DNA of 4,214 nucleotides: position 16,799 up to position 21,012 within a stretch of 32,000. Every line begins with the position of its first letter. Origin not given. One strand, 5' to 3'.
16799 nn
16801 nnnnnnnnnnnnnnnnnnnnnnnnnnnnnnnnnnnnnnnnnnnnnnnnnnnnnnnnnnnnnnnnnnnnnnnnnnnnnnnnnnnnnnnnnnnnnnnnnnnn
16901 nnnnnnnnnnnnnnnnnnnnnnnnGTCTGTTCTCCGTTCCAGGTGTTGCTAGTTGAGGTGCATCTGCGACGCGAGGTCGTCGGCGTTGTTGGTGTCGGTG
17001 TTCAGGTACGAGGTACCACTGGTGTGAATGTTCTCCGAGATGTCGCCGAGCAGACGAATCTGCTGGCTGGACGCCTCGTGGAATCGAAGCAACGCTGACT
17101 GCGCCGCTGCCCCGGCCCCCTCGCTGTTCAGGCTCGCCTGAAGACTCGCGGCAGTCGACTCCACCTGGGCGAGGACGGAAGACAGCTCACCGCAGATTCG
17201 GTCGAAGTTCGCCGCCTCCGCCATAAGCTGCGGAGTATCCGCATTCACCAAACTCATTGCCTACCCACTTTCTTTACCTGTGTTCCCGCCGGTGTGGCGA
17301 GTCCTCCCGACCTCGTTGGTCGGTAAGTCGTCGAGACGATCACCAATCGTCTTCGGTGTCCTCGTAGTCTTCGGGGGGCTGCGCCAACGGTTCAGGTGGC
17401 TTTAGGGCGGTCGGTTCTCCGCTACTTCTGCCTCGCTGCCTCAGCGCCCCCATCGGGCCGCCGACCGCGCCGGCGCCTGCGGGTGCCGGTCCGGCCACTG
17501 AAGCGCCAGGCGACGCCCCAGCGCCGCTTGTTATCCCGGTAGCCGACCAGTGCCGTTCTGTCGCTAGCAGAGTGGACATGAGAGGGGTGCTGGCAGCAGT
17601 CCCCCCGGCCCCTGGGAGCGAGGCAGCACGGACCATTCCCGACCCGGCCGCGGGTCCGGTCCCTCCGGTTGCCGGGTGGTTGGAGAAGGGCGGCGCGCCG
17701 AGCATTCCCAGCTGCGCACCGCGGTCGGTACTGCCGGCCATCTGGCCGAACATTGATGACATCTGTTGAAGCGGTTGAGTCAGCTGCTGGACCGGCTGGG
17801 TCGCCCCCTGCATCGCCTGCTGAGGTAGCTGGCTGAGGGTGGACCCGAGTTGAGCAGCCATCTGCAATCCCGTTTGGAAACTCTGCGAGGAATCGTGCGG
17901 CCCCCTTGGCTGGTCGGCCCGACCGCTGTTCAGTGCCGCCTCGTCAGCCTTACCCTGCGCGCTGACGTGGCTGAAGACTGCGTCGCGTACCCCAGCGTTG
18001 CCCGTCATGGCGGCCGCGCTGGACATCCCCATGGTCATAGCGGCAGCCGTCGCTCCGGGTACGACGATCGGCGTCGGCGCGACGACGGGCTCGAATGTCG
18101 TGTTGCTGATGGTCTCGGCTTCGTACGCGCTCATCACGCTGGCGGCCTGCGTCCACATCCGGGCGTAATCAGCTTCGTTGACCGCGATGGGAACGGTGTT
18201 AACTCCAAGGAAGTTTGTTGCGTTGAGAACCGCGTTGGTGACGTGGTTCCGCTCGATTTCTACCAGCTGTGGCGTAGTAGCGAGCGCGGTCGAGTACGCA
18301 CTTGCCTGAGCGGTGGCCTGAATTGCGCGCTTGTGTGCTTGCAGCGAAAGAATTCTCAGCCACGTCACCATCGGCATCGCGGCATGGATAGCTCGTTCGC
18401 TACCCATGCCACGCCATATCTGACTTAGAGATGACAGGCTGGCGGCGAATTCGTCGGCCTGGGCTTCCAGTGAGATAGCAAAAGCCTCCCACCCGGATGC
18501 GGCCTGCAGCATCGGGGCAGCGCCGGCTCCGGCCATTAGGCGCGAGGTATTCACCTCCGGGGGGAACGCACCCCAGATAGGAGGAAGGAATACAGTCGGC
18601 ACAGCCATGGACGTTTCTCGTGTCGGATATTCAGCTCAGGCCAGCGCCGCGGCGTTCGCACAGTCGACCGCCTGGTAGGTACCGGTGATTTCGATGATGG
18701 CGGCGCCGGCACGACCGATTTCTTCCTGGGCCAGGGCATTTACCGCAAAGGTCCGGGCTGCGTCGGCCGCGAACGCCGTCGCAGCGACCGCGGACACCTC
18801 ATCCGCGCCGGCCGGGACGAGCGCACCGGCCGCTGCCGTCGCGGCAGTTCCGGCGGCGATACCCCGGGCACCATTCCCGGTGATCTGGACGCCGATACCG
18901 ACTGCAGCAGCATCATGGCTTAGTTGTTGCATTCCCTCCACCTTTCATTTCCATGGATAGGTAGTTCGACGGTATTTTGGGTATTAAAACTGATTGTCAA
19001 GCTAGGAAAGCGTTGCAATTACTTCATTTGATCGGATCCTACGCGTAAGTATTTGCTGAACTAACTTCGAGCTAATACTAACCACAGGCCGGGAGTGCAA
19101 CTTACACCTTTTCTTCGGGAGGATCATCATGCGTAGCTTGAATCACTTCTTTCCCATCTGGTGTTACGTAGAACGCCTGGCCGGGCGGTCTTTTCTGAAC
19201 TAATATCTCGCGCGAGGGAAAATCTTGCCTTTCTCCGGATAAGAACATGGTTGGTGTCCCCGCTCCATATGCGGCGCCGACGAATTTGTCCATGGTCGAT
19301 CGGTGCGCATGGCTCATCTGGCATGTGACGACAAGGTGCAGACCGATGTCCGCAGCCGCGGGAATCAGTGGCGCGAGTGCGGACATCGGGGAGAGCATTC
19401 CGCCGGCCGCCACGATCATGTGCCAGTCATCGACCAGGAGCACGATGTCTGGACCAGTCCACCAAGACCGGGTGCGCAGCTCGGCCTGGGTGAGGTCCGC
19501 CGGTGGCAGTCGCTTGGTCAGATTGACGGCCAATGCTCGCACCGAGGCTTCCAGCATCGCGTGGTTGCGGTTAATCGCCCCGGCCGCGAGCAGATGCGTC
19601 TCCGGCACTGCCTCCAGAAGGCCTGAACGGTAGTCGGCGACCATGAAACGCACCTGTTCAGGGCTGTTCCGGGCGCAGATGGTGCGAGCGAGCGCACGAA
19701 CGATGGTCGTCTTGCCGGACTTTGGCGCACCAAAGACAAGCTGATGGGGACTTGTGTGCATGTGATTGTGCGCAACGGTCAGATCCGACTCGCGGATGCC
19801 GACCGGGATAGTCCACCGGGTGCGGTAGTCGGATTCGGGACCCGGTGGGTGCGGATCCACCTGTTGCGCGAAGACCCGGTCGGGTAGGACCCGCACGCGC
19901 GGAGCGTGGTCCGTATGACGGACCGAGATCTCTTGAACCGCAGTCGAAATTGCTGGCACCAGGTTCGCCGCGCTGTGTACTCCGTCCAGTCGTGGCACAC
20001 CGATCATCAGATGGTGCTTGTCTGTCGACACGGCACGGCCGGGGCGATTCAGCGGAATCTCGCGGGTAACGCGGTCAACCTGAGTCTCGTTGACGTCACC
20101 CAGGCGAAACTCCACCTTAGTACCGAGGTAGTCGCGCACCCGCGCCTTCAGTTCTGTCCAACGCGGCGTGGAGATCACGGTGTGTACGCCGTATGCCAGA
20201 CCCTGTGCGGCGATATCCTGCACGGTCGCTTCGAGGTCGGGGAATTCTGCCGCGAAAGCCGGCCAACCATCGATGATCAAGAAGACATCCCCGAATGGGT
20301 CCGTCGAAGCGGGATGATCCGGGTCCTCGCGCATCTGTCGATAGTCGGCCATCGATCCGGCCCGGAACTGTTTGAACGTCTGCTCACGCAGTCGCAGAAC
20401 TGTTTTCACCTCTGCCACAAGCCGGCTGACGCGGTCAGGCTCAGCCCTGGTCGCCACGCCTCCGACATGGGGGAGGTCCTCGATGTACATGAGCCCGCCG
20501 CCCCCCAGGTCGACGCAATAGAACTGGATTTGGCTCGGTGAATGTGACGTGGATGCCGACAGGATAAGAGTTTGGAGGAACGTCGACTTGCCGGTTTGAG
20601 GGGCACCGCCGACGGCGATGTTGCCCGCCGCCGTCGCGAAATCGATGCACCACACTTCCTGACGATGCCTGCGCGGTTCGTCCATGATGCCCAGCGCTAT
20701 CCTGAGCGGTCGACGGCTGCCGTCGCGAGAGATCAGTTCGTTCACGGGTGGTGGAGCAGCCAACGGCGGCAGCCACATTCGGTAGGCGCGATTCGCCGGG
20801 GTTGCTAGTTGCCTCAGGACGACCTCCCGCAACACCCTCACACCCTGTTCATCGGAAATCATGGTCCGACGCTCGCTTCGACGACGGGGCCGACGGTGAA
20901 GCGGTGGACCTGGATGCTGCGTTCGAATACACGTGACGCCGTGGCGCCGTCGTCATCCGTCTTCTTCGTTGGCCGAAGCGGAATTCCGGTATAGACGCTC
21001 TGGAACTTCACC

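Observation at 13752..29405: ESX-1-type T7SS block (espE to eccD) that stops immediately after eccD and sits in a non-ESX neighbourhood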

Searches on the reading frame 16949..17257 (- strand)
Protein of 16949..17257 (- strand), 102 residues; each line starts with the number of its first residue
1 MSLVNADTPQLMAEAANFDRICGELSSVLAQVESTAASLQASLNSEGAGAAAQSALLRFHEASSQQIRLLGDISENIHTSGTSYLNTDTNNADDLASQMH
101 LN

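Call 4: search_protein_families(library=pfam, proteins=[window:16949-17257:-])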
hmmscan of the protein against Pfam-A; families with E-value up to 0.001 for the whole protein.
window:16949-17257:- (102 aa): 2 families
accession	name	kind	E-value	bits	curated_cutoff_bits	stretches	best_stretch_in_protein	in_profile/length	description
PF06013.18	WXG100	-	1.1e-10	42.1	27.3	1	5-89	3-86/86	Proteins of 100 residues with WXG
PF10824.14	T7SS_ESX_EspC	-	0.00039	21.2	23.5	1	5-95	6-98/100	Excreted virulence factor EspC, type VII ESX diderm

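Call 31: search_protein_families(library=ncbifam, proteins=[window:16949-17257:-])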
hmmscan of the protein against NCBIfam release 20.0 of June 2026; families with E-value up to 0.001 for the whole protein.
window:16949-17257:- (102 aa): 1 family
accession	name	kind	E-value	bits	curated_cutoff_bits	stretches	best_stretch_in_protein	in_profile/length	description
TIGR03930.1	WXG100_ESAT6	subfamily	2.1e-09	37.4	44.85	1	5-92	3-89/90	WXG100 family type VII secretion target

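Call 59: search_solved_structures(query=window:16949-17257:-, max_evalue=0.01, show_alignments=1)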
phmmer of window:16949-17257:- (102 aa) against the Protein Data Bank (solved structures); distinct sequences matched with E-value up to 0.01: 6.
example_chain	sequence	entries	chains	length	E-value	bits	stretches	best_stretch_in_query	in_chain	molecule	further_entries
3fav_A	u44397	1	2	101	3e-17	65.8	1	4-99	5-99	ESAT-6-like protein esxB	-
6j19_B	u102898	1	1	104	3.3e-17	65.7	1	4-99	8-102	ESAT-6-like protein EsxB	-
1wa8_A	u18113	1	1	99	4.5e-17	65.2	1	6-99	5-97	ESAT-6 LIKE PROTEIN ESXB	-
3q4h_A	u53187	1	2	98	7.6e-08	35.8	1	1-90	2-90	Pe family protein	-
2kg7_A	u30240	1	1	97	0.00019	25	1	1-89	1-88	Uncharacterized protein esxG (PE family protein)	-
3h6p_A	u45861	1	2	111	0.00033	24.2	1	1-90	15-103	ESAT-6 LIKE PROTEIN ESXS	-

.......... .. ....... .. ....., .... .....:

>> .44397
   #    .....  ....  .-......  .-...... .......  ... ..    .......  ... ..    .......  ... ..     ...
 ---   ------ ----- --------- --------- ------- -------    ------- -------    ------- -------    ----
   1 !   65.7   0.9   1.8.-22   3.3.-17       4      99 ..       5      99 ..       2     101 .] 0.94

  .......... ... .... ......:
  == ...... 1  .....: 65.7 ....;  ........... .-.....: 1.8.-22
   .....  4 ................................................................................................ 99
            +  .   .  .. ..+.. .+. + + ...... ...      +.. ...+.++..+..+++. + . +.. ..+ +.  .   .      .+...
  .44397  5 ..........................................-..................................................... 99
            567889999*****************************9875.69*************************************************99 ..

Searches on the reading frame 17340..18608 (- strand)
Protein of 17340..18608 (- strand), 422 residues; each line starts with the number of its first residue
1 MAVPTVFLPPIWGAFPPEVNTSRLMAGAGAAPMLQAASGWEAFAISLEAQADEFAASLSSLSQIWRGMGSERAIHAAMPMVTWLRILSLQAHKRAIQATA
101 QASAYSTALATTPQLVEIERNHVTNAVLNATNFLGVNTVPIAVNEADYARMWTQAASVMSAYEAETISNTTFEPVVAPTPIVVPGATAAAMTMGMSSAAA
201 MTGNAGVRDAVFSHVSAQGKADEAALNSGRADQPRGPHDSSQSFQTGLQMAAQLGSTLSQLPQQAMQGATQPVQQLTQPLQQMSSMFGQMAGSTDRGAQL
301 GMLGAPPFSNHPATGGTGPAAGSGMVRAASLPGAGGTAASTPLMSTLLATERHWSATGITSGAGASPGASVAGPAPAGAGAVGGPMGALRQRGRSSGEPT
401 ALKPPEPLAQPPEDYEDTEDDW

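Call 4: search_protein_families(library=pfam, proteins=[window:17340-18608:-])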
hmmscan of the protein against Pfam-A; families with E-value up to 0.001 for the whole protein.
window:17340-18608:- (422 aa): 1 family
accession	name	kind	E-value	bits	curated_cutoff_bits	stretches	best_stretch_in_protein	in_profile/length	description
PF00823.25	PPE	-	1.2e-48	165.7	26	1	12-166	2-157/165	PPE family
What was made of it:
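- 17340..18608 (-): PPE (422 aa). Pfam PPE 165.7 bits (call 4)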

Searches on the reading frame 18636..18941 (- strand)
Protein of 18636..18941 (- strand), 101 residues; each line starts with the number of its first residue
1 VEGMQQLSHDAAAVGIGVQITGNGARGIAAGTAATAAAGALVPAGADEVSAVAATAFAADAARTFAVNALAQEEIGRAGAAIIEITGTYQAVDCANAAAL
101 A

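Call 4: search_protein_families(library=pfam, proteins=[window:18636-18941:-])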
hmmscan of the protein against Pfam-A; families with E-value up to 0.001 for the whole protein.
window:18636-18941:- (101 aa): 1 family
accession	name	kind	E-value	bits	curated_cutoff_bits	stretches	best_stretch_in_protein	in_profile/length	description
PF00934.25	PE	-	4.1e-08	33.8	22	1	22-96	17-91/91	PE family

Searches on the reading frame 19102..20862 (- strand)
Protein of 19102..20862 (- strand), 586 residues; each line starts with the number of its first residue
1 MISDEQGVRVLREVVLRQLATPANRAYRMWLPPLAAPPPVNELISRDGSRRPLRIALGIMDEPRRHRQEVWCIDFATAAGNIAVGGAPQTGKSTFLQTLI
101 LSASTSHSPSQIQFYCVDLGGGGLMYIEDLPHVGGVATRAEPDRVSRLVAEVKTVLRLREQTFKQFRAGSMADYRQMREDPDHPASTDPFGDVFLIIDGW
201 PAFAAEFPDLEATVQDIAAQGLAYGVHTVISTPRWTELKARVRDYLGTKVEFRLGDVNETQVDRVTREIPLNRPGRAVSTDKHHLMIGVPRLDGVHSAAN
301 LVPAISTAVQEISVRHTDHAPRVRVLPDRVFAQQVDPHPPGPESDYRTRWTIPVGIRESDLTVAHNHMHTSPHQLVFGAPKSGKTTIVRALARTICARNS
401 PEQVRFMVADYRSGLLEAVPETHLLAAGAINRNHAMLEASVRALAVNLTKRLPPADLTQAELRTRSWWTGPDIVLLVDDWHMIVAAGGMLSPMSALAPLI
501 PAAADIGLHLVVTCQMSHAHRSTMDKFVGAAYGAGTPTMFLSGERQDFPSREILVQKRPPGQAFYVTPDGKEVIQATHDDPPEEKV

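Call 4: search_protein_families(library=pfam, proteins=[window:19102-20862:-])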
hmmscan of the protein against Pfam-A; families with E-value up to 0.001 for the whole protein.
window:19102-20862:- (586 aa): 7 families
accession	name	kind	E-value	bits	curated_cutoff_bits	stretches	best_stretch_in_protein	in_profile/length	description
PF01580.24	FtsK_SpoIIIE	-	6.4e-49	166.8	24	2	67-291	27-218/221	FtsK/SpoIIIE family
PF13191.12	AAA_16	-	1.1e-06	29.7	32.6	0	369-481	22-142/167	AAA ATPase domain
PF13401.12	AAA_22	-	4.9e-06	27.3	27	0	374-483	8-96/130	AAA domain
PF13238.12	AAA_18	-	0.00018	22.4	29.4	0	375-413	2-37/128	AAA domain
PF13555.12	AAA_29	-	0.00023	21.3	27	0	368-399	17-50/61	P-loop containing region of AAA domain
PF13481.12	AAA_25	-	0.00026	21.1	27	0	65-107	20-61/195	AAA domain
PF13521.12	AAA_28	-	0.00098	19.8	27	0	376-442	4-66/164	AAA domain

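Call 31: search_protein_families(library=ncbifam, proteins=[window:19102-20862:-])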
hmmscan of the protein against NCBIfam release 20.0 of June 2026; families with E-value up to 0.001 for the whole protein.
window:19102-20862:- (586 aa): 4 families
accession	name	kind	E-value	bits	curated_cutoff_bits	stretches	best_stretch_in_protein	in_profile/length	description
TIGR03925.1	T7SS_EccC_b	equivalog_domain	8.2e-197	654.9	346.55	1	12-576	3-563/564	type VII secretion protein EccCb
TIGR03928.1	T7_EssCb_Firm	equivalog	1.2e-51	175.5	778.4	1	26-526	752-1242/1296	type VII secretion protein EssC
TIGR03924.1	T7SS_EccC_a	equivalog_domain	4.5e-22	78.6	509.15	2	86-241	457-613/673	type VII secretion protein EccCa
TIGR02858.1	spore_III_AA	equivalog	0.00034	20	281.3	0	373-415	115-160/272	stage III sporulation protein AA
